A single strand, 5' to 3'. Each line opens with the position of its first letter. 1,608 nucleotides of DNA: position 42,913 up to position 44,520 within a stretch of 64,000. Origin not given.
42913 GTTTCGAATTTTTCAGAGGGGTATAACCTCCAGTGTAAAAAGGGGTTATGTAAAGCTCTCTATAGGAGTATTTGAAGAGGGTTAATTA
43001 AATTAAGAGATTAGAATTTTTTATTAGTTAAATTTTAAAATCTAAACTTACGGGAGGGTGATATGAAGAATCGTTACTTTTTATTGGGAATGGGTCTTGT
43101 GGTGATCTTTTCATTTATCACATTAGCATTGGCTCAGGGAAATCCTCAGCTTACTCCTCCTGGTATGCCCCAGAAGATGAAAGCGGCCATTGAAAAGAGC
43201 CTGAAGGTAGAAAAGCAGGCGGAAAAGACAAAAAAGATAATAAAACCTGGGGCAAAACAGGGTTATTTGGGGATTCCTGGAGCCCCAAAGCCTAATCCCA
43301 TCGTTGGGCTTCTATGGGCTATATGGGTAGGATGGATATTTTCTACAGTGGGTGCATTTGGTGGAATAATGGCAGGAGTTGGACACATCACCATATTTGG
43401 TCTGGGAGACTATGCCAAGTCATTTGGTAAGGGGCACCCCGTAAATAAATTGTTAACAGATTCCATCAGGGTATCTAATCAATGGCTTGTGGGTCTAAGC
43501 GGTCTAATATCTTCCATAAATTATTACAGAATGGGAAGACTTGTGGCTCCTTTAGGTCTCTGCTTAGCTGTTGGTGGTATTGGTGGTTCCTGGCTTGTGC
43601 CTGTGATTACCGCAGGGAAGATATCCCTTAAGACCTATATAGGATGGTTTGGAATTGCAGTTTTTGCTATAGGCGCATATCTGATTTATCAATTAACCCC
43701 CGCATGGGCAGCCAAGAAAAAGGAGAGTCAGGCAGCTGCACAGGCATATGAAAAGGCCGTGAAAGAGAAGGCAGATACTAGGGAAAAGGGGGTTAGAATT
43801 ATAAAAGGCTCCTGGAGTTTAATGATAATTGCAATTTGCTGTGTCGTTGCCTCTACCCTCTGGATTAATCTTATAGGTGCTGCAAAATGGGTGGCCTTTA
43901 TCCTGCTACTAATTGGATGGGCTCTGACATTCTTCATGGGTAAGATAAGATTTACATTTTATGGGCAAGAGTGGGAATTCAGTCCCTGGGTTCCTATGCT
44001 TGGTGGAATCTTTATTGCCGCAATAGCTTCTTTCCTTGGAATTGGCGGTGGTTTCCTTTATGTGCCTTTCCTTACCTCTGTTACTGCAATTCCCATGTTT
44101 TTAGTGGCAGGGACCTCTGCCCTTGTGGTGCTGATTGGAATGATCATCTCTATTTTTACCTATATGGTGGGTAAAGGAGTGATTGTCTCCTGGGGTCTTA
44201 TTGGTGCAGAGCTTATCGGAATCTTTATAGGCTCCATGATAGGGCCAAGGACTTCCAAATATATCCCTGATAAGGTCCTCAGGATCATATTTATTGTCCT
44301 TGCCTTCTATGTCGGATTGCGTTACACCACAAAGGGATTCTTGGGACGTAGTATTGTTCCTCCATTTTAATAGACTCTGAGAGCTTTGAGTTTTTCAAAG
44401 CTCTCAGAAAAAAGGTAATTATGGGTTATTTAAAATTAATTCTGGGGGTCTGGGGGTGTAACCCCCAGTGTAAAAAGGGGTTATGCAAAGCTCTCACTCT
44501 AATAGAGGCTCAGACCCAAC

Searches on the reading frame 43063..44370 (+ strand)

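Call 64: search_protein_families(library=pfam, proteins=[window:43063-44370:+], max_evalue=0.001)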
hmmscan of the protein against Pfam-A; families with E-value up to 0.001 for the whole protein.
window:43063-44370:+ (435 aa): 1 family
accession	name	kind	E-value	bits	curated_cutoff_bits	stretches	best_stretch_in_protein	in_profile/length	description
PF01925.25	TauE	-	6.4e-21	75.5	32.6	1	248-420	64-236/237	Sulfite exporter TauE/SafE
